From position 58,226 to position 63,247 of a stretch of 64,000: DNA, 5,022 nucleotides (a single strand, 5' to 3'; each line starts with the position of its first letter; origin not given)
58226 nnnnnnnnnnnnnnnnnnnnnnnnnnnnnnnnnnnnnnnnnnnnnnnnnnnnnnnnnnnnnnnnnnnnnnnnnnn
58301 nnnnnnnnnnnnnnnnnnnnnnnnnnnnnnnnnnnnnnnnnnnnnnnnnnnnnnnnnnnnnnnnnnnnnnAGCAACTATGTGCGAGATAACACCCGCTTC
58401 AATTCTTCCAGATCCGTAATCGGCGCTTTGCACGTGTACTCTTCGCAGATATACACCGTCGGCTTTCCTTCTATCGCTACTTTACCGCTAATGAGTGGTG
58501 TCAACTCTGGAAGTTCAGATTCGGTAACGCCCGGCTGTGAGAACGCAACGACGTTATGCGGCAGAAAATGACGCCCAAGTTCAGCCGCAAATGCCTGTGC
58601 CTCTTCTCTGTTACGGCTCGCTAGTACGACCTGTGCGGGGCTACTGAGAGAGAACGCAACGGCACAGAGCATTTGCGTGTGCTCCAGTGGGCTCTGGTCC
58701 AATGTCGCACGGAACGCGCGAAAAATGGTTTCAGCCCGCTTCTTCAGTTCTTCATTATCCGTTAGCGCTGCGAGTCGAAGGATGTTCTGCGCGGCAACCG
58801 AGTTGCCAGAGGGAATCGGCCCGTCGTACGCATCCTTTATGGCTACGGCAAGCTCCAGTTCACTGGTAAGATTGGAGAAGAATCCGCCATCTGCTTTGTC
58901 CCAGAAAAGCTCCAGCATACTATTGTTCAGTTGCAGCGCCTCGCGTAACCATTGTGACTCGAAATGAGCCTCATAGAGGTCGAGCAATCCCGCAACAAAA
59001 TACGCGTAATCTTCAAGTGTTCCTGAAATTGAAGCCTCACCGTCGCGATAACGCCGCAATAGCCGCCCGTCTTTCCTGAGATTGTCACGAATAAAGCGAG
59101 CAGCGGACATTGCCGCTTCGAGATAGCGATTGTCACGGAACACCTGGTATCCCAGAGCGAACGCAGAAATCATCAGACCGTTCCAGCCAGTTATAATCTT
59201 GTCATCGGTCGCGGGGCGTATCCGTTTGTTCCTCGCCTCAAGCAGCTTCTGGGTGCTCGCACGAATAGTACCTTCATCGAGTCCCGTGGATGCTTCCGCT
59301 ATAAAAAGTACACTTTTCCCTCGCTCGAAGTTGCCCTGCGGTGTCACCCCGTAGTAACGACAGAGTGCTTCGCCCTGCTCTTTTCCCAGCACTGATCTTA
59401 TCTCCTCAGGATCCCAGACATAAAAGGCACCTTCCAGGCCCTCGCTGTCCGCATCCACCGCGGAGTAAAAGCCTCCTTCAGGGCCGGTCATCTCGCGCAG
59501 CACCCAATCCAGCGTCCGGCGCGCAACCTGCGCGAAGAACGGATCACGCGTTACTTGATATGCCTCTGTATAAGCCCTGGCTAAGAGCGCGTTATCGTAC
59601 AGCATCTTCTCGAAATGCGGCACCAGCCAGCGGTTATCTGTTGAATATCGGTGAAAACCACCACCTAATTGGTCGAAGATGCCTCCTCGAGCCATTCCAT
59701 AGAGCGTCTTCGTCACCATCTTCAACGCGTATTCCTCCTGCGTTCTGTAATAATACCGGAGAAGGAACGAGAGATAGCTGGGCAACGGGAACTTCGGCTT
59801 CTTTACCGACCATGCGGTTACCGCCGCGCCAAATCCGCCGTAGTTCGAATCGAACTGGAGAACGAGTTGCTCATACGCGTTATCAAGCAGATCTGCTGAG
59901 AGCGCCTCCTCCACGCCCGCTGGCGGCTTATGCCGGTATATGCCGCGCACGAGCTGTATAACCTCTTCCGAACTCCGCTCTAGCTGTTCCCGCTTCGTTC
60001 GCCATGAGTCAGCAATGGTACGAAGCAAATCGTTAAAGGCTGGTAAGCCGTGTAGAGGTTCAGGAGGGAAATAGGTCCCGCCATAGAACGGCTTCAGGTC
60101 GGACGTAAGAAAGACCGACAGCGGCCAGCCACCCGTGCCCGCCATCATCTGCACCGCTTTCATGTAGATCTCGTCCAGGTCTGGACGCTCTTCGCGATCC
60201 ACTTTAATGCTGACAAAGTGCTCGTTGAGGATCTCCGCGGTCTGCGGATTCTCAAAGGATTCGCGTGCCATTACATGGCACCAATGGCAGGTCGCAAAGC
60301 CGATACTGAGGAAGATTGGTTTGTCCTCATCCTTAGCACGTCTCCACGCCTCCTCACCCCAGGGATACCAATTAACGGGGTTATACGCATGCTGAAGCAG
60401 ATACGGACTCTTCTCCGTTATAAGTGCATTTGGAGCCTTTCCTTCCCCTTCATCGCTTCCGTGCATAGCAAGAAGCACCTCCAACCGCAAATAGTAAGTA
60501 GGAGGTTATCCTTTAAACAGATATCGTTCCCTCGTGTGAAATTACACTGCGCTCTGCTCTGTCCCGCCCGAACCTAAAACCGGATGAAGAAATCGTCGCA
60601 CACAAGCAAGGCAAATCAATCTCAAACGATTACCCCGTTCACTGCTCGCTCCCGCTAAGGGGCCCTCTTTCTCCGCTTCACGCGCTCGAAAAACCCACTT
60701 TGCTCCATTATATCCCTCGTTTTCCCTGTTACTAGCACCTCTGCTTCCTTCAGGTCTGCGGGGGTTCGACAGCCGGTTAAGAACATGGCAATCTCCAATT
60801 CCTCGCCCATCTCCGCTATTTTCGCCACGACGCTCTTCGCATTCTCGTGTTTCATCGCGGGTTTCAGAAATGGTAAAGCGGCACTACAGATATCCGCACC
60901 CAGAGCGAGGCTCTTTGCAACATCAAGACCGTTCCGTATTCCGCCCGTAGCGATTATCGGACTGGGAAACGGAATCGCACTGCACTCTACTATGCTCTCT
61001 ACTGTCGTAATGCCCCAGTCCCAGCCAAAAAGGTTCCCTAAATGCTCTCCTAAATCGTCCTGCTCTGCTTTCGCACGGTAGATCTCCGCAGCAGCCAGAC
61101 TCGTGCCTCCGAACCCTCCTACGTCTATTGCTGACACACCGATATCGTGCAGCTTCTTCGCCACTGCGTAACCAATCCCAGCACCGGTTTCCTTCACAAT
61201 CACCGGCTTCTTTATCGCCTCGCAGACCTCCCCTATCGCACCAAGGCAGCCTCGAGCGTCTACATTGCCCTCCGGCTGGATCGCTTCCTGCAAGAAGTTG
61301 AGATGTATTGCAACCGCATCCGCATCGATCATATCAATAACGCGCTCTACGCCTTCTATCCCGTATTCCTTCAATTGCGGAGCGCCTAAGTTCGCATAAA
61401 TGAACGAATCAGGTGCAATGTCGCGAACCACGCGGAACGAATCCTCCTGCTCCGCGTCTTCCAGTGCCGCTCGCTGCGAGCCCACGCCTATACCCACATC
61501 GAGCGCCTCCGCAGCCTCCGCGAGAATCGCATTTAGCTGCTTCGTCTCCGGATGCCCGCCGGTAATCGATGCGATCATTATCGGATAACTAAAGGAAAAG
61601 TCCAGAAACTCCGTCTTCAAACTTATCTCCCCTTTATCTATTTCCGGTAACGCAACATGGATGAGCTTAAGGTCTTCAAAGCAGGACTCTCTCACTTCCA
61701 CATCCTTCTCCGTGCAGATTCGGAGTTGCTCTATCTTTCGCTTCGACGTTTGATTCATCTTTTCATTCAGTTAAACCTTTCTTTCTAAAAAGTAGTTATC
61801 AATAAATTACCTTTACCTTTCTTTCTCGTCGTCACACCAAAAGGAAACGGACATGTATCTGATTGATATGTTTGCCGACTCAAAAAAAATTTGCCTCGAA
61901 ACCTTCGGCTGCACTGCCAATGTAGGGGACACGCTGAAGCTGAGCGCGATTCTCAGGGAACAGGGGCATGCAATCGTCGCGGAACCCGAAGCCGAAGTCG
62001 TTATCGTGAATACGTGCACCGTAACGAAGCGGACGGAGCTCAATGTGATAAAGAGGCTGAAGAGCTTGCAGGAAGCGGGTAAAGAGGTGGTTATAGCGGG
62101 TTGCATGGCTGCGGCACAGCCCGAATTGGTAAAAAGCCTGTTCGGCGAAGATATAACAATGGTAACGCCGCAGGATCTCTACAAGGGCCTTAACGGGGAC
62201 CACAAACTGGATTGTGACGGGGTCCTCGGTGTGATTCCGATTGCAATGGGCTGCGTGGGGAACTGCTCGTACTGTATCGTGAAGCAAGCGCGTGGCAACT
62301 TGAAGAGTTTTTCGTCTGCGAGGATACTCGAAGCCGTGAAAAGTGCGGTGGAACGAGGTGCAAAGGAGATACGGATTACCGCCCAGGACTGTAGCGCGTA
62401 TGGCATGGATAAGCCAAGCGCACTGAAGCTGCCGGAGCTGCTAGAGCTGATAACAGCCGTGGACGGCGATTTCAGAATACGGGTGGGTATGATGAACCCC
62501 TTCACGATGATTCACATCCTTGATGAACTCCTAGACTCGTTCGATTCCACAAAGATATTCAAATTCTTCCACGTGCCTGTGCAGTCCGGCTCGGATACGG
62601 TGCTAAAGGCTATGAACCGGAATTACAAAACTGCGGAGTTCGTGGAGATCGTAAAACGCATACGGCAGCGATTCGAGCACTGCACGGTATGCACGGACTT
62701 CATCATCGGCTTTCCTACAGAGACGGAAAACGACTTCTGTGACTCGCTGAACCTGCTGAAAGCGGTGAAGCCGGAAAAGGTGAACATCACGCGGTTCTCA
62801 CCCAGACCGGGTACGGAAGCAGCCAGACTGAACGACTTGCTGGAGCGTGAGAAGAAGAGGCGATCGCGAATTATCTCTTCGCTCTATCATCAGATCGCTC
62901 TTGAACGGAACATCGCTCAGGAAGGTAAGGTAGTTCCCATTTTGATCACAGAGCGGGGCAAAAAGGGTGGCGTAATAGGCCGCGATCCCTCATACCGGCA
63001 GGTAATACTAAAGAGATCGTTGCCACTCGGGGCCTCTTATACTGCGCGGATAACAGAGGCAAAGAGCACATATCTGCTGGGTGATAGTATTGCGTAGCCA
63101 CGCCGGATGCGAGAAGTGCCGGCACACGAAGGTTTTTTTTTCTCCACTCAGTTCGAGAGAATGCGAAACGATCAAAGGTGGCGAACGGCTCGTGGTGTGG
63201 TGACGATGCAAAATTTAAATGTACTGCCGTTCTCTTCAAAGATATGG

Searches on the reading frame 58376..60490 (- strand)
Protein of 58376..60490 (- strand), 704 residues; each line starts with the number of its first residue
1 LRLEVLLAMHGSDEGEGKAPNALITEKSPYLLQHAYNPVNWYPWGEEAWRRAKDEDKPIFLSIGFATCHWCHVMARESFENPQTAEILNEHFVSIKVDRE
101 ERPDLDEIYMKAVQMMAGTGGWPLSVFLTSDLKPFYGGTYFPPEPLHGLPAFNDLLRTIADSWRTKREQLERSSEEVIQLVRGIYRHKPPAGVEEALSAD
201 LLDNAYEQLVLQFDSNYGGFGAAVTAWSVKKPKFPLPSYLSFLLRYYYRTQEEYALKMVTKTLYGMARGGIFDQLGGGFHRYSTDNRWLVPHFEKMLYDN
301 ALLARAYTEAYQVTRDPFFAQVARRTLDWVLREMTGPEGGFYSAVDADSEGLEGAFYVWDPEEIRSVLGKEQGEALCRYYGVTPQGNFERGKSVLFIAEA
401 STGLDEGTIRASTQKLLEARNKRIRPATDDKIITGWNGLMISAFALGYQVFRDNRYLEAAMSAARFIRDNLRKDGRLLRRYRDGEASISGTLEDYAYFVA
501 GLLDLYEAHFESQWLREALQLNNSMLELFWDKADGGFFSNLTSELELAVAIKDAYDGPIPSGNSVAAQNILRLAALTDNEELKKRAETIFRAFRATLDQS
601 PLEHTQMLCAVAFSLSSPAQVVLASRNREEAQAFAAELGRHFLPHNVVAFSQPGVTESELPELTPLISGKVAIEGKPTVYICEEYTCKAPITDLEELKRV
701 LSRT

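Call 80: search_protein_families(library=pfam, max_evalue=0.001, proteins=[window:58376-60490:-])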
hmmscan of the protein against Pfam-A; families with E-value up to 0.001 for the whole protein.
window:58376-60490:- (704 aa): 3 families
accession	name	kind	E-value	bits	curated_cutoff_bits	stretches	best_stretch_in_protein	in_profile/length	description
PF03190.21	Thioredox_DsbH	-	3.3e-76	255.2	27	1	21-180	2-161/163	Protein of unknown function, DUF255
PF13899.12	Thioredoxin_7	-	9.5e-10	38.9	27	1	40-104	1-65/83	Thioredoxin-like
PF06662.19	C5-epim_C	-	1.6e-05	24.9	23.3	0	437-476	31-70/188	D-glucuronyl C5-epimerase C-terminus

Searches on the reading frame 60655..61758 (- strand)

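Call 80: search_protein_families(library=pfam, max_evalue=0.001, proteins=[window:60655-61758:-])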
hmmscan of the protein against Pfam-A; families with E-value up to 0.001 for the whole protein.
window:60655-61758:- (367 aa): 2 families
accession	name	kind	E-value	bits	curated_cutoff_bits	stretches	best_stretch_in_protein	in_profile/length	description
PF01070.24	FMN_dh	-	3.5e-20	72.8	24.9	1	173-339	208-346/350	FMN-dependent dehydrogenase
PF03060.21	NMO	-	0.00053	19.9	28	0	256-299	188-227/331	Nitronate monooxygenase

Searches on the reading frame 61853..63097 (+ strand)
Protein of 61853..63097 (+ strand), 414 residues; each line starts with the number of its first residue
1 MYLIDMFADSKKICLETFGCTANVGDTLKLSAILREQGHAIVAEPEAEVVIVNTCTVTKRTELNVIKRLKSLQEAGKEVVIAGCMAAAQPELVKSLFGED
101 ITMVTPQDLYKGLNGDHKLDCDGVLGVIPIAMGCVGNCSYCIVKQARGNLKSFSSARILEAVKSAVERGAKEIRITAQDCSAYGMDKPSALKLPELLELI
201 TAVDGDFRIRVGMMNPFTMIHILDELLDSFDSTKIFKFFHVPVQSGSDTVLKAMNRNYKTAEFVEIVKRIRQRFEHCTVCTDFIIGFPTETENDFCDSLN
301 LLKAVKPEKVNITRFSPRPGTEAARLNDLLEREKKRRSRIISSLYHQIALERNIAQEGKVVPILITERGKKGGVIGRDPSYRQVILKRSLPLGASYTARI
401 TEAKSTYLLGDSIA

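Call 80: search_protein_families(library=pfam, max_evalue=0.001, proteins=[window:61853-63097:+])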
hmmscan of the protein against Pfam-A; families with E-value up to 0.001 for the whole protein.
window:61853-63097:+ (414 aa): 3 families
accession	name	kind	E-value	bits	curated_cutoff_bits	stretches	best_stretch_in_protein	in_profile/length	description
PF04055.27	Radical_SAM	-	3.3e-24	86.4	29.5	1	129-302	2-166/166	Radical SAM superfamily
PF00919.26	UPF0004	-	1.5e-19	70.2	27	1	12-99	1-92/98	Uncharacterized protein family UPF0004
PF01938.26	TRAM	-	9.2e-09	35.5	21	1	356-411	3-59/61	TRAM domain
